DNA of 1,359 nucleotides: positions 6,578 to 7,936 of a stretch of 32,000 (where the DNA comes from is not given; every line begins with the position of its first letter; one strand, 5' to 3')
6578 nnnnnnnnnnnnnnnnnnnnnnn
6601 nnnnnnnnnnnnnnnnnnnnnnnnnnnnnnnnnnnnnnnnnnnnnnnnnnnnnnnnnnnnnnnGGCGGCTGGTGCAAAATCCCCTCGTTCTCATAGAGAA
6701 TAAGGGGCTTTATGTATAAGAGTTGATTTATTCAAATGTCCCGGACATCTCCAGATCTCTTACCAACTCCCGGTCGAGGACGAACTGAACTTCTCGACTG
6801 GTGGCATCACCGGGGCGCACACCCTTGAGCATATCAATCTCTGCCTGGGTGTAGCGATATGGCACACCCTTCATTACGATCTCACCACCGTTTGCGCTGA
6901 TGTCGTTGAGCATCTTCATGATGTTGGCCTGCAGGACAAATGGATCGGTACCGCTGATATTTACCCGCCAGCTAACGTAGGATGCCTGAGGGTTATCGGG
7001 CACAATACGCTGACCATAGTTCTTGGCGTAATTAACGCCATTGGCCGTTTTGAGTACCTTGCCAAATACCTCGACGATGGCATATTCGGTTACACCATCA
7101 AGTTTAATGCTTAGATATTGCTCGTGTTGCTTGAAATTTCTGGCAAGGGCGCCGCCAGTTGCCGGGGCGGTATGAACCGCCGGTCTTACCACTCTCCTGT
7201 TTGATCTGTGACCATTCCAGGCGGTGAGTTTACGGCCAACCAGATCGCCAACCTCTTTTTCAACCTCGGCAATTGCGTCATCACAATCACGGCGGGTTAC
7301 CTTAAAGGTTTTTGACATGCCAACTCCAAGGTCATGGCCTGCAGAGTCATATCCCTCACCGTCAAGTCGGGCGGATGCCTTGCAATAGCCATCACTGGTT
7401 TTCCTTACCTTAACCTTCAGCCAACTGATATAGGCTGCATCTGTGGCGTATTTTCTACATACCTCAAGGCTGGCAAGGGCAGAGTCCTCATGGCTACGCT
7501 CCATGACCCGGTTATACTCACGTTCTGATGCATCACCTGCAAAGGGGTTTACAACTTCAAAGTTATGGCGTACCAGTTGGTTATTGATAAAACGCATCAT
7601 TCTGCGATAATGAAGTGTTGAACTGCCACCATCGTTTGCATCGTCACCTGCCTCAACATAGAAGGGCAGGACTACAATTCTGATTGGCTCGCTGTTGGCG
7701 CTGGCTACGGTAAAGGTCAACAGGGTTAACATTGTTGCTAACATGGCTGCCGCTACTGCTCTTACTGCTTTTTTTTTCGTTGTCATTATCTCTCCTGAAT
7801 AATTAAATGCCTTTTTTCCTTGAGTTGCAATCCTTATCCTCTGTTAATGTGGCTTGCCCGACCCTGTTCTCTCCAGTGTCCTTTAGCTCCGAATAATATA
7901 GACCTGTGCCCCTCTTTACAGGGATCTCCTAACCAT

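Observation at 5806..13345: Shared C-terminal signature: six of nine consecutive envelope proteins end in Glu, three in (G)xFE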

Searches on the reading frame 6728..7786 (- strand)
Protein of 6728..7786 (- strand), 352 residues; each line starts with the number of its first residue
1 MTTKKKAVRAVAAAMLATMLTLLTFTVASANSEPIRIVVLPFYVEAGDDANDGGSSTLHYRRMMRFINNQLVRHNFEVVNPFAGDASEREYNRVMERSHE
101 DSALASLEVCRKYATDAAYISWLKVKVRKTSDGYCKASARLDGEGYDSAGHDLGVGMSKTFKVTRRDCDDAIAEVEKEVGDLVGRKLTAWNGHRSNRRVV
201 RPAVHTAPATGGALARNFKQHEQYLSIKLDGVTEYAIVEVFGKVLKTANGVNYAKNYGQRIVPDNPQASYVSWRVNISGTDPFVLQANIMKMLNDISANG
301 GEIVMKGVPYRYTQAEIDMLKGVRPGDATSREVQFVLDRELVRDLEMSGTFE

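Call 4: search_protein_families(library=pfam, proteins=[window:6728-7786:-], max_evalue=0.1)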
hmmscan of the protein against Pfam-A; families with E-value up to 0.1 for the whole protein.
window:6728-7786:- (352 aa): 0 families

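Call 5: search_protein_families(library=ncbifam, proteins=[window:6728-7786:-], max_evalue=0.1)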
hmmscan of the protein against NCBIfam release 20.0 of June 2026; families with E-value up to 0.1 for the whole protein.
window:6728-7786:- (352 aa): 0 families

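Call 18: find_homologous_proteins(query=window:6728-7786:-)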
Query window:6728-7786:- (352 aa): 341 proteins with E <= 0.001 among 5260 candidates; the best 120 are listed.
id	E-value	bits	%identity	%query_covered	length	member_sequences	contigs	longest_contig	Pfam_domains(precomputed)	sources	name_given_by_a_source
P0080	5.0e-232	787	100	100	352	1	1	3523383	-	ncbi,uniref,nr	ncbi:hypothetical protein [Desulfotalea psychrophila]|uniref:Uncharacterized protein n=1 Tax=Desulfo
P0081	2.8e-169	581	71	98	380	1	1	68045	-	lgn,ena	-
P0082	4.6e-169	580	73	99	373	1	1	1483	-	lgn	-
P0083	2.0e-167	575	70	98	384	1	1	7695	-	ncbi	-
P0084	4.3e-165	567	72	99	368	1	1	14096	-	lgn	-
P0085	4.9e-165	567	70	99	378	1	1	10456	-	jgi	-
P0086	2.0e-161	555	68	99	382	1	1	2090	-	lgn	-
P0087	3.2e-161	554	69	99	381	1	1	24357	-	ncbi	-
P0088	6.0e-161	553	67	100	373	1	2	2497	-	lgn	-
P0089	2.1e-160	552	69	95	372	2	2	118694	-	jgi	jgi:hypothetical protein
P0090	3.2e-159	548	69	99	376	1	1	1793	-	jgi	jgi:hypothetical protein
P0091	3.2e-158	544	68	98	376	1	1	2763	-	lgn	-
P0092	2.1e-155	535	67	99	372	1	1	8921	-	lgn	-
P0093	2.1e-153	529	66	98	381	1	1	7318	-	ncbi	-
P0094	1.5e-150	519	67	99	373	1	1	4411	-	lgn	-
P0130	4.0e-134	465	63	93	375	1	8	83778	-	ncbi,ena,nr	ncbi:MAG: hypothetical protein H8D55_01245 [Deltaproteobacteria bacterium]|nr:hypothetical protein [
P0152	2.8e-130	453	60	96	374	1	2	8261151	-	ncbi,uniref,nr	ncbi:hypothetical protein [Desulfosarcina ovata]|uniref:Flagellar assembly protein T N-terminal doma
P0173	7.0e-128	445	60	96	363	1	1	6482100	-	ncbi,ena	-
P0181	1.9e-125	437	59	95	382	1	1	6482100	-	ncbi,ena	-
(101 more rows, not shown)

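Call 20: find_encoding_contigs(protein=P0152, flank=10000, max_places=1)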
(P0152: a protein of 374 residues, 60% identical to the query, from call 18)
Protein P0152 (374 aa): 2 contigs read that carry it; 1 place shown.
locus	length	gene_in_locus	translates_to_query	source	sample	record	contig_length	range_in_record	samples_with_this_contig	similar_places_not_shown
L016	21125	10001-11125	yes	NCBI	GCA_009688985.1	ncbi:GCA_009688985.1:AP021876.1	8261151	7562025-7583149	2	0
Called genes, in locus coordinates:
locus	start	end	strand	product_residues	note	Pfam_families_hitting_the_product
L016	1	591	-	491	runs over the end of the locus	PF14326:DUF4384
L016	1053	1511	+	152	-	-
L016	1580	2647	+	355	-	-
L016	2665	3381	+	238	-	-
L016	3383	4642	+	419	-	-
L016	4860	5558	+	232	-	-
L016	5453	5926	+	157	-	-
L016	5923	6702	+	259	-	PF01464:SLT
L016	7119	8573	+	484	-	-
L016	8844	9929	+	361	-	-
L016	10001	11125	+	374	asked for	-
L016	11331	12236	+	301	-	PF00089:Trypsin, PF13365:Trypsin_2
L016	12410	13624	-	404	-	PF03453:MoeA_N, PF00994:MoCF_biosynth, PF03454:MoeA_C (weak)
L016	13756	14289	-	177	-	PF12837:Fer4_6 (weak), PF13237:Fer4_10 (faint)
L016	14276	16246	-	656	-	PF02730:AFOR_N, PF01314:AFOR_C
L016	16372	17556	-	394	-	PF03453:MoeA_N, PF00994:MoCF_biosynth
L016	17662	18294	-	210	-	PF00111:Fer2, PF13510:Fer2_4, PF00037:Fer4 (faint), PF13237:Fer4_10 (faint), PF22117:Fer4_Nqo3 (weak), PF12838:Fer4_7, PF14697:Fer4_21 (weak)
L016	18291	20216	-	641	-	PF01257:2Fe-2S_thioredx, PF01512:Complex1_51K, PF10531:SLBB (weak), PF10589:NADH_4Fe-4S, PF13237:Fer4_10, PF00037:Fer4 (weak), PF12838:Fer4_7 (weak), PF14697:Fer4_21, +4 more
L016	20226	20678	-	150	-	PF01257:2Fe-2S_thioredx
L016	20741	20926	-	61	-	PF12840:HTH_20 (weak), PF09339:HTH_IclR (weak), PF01022:HTH_5, PF21476:PF0610-like_N (weak)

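Call 21: find_encoding_contigs(protein=P0181, flank=10000, max_places=1)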
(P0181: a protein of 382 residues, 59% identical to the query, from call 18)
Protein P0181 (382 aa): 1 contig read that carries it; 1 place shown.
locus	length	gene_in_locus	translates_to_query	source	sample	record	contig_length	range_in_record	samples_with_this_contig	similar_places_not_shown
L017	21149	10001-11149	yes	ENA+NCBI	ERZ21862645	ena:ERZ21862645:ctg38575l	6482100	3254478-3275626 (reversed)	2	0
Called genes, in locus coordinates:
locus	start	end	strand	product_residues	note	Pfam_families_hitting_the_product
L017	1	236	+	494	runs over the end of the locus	-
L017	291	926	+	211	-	-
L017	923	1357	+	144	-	-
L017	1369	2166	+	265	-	PF01464:SLT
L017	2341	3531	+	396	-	-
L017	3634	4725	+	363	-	-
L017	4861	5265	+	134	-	-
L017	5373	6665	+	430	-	-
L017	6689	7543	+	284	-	-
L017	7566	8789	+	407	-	-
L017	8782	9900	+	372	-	-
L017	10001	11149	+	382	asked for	-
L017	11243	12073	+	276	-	PF00089:Trypsin, PF13365:Trypsin_2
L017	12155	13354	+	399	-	-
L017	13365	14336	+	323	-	-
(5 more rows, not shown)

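Call 22: find_encoding_contigs(protein=P0173, flank=10000, max_places=1)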
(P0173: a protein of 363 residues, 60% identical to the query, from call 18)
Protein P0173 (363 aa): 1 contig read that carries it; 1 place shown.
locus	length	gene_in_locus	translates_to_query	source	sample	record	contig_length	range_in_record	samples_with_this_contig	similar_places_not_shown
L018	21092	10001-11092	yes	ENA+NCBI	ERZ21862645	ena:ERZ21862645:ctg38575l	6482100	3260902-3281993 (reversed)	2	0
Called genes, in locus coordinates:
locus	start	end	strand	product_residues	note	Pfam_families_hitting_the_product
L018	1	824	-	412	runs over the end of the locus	PF05362:Lon_C (weak)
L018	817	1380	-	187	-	-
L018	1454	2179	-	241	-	PF04542:Sigma70_r2 (weak), PF04539:Sigma70_r3, PF04545:Sigma70_r4 (weak)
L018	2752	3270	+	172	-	-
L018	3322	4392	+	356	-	-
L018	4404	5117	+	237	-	-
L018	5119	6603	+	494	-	-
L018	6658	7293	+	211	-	-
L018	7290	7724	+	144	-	-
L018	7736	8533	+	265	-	PF01464:SLT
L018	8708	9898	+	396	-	-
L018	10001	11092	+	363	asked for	-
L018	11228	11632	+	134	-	-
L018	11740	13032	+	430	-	-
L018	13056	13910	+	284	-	-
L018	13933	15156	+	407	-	-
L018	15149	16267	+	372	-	-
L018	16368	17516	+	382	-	-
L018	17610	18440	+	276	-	PF00089:Trypsin, PF13365:Trypsin_2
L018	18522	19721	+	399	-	-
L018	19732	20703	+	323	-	-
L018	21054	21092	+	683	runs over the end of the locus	PF00656:Peptidase_C14, PF08308:PEGA, PF13620:CarboxypepD_reg (faint), PF08308:PEGA, PF03781:FGE-sulfatase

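Call 23: find_encoding_contigs(protein=P0130, flank=10000, max_places=1)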
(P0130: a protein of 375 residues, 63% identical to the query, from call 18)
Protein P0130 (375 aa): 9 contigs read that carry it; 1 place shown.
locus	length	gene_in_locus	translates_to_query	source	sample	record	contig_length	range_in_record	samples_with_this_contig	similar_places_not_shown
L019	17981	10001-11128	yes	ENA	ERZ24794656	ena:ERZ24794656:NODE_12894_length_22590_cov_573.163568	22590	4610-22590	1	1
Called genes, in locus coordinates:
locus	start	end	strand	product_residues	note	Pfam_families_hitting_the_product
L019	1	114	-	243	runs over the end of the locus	PF04542:Sigma70_r2 (weak), PF04539:Sigma70_r3 (faint), PF04545:Sigma70_r4 (weak), PF08281:Sigma70_r4_2, PF13384:HTH_23 (weak)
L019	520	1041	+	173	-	-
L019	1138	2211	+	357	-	-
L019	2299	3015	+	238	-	-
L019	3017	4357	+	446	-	-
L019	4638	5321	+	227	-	-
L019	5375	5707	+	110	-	-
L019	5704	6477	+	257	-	PF01464:SLT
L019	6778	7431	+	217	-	PF06347:SH3_4 (weak), PF08239:SH3_3 (weak)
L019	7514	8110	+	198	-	-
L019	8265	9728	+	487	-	-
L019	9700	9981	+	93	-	-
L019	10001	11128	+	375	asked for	-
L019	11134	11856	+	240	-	-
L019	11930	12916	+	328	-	-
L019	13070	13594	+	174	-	-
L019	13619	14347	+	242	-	-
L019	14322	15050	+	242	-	PF05168:HEPN (weak), PF18728:HEPN_AbiV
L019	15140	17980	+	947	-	?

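Call 49: predict_structure(alignment_id=A5)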
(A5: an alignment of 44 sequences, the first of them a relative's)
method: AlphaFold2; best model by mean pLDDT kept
length: 352 residues; sequences in the alignment: 44
mean_pLDDT: 77.4   pTM: 0.67
mean pLDDT of the five models: 77.4, 76.1, 75.9, 74.1, 73.9
residues with pLDDT >= 90: 71; 70-90: 192; 50-70: 48; < 50: 41
segments of 3 or more residues with pLDDT < 50: 27-31, 45-53, 192-210, 349-352
pLDDT, mean of each block of 10 residues (from residue 1): 75 87 58 69 49 54 79 81 58 64 80 84 83 87 87 86 87 84 78 39 36 77 90 91 92 92 90 92 92 90 83 88 90 90 58 36
secondary structure, 60 per line:
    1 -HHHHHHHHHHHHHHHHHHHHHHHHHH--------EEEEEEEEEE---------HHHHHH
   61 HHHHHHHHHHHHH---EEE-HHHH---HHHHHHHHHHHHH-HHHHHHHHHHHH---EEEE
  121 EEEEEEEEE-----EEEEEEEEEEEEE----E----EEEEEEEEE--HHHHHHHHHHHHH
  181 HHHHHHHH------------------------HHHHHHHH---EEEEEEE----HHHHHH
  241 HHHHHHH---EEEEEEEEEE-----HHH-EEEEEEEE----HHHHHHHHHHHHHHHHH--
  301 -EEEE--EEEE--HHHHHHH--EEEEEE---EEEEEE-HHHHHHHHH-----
elements in order: H2-27 E36-45 H55-73 E77-79 H81-84 H88-100 H102-113 E117-129 E135-147 E157-165 H168-188 H213-220 E224-230 H235-247 E251-260 E270-277 H282-298 E302-305 E308-311 H314-320 E323-328 E332-337 H339-347

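Call 56: fold_search(model_id=the predicted structure, library=pdb)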
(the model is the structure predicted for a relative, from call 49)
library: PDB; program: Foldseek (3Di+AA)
matches with E <= 10: 1057; with E <= 0.001: 41
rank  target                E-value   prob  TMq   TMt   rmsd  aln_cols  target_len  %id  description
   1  3w1e                  2.5e-06  1.00  0.32  0.32  14.2       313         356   10  Structure of FlgT, a flagellar basal body component protein (released 2013-04-03)
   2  8z5n_0                2.8e-06  1.00  0.28  0.28  14.3       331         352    8  Cryo-EM structure of the LPHT ring (released 2025-10-22)
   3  8t8d_B                1.0e-05  1.00  0.25  0.41   8.3       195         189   12  Structure of Helicobacter pylori adhesin A, HpaA (released 2024-01-31)
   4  4hrv_B                1.1e-05  1.00  0.28  0.56   4.9       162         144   12  Crystal Structure of Lipoprotein GNA1162 from Neisseria meningitidis (released 2013-04-24)
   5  8t8d_D                6.1e-05  1.00  0.26  0.45   7.2       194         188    9  Structure of Helicobacter pylori adhesin A, HpaA (released 2024-01-31)
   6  8t8d_A                6.9e-05  1.00  0.24  0.37   8.8       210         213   12  Structure of Helicobacter pylori adhesin A, HpaA (released 2024-01-31)
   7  8t8d_C                7.7e-05  1.00  0.25  0.40   9.2       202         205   10  Structure of Helicobacter pylori adhesin A, HpaA (released 2024-01-31)
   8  4hrv_A                1.0e-04  1.00  0.21  0.40   6.0       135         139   15  Crystal Structure of Lipoprotein GNA1162 from Neisseria meningitidis (released 2013-04-24)
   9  4uv2_F                1.1e-04  1.00  0.25  0.34   9.4       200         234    9  Structure of the curli transport lipoprotein CsgG in a non-lipidated, pre-pore conformation (released 2014-09-24)
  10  4uv2_N                2.2e-04  1.00  0.23  0.32   9.8       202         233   11  Structure of the curli transport lipoprotein CsgG in a non-lipidated, pre-pore conformation (released 2014-09-24)
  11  4r40_A                2.3e-04  1.00  0.24  0.21   5.8       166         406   17  Crystal Structure of TolB/Pal complex from Yersinia pestis. (released 2014-09-03)
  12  9i97_B                2.5e-04  1.00  0.22  0.46   6.7       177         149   10  Cryo-EM structure of Shigella flexneri LptDE in complex with a Bicyclic Peptide binder (Compound 12) (released 2025-10-15)
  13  4uv2_O                2.5e-04  1.00  0.24  0.35   9.4       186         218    6  Structure of the curli transport lipoprotein CsgG in a non-lipidated, pre-pore conformation (released 2014-09-24)
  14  5iv8_D                2.6e-04  1.00  0.20  0.41   7.2       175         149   12  The LPS Transporter LptDE from Klebsiella pneumoniae, core complex (released 2016-05-18)
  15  6uxc_B                2.8e-04  1.00  0.29  0.52   5.1       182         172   10  1.65A resolution structure of the hypothetical protein CT253 from Chlamydia trachomatis (released 2020-11-11)
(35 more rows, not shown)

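Call 69: search_protein_families(library=pfam, proteins=[L018:6658-7293:+, L018:7290-7724:+, L016:4860-5558:+, L016:5453-5926:+, L019:4638-5321:+, L018:2752-3270:+, L018:3322-4392:+, L018:4404-5117:+, L018:5119-6603:+, L018:8708-9898:+], max_evalue=0.5)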
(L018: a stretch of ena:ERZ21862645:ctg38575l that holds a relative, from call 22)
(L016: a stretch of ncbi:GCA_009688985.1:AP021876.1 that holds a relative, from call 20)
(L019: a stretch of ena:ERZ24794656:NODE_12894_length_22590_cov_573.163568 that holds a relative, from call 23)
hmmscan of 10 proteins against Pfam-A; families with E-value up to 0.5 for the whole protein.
L018:6658-7293:+ (211 aa): 1 family
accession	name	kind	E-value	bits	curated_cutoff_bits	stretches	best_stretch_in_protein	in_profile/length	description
PF01618.21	MotA_ExbB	-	0.00061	20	22.9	1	77-183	26-123/127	MotA/TolQ/ExbB proton channel family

L018:7290-7724:+ (144 aa): 1 family
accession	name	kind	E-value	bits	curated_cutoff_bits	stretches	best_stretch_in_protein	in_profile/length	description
PF18121.7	TFA2_Winged_2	-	0.016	15.4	26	1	83-110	32-59/60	TFA2 Winged helix domain 2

L016:4860-5558:+ (232 aa): 1 family
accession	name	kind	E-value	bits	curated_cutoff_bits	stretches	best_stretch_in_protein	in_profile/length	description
PF01618.21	MotA_ExbB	-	0.037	14.2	22.9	1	93-177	42-117/127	MotA/TolQ/ExbB proton channel family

L016:5453-5926:+ (157 aa): 0 families

L019:4638-5321:+ (227 aa): 1 family
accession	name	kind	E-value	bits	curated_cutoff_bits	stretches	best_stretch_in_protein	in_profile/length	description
PF01618.21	MotA_ExbB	-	0.002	18.3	22.9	1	64-184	9-123/127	MotA/TolQ/ExbB proton channel family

L018:2752-3270:+ (172 aa): 0 families

L018:3322-4392:+ (356 aa): 1 family
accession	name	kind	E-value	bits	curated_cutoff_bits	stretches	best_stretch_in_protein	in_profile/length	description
PF17051.10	COA2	-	0.23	12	27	1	5-53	16-64/86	Cytochrome C oxidase assembly factor 2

L018:4404-5117:+ (237 aa): 2 families
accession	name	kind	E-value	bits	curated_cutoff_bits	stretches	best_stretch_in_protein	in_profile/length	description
PF12537.13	GPHR_N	-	0.057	13.9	22.1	1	16-56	17-57/68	The Golgi pH Regulator (GPHR) Family N-terminal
PF22363.1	MrkH_YcgR_like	-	0.13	13.2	27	1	51-81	23-53/97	MrkH-like, YcgR-like domain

L018:5119-6603:+ (494 aa): 0 families

L018:8708-9898:+ (396 aa): 1 family
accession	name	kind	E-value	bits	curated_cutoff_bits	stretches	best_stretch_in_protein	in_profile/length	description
PF16342.10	DUF4972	-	0.041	14.2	28.8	1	3-60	7-61/128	Domain of unknown function (DUF4972)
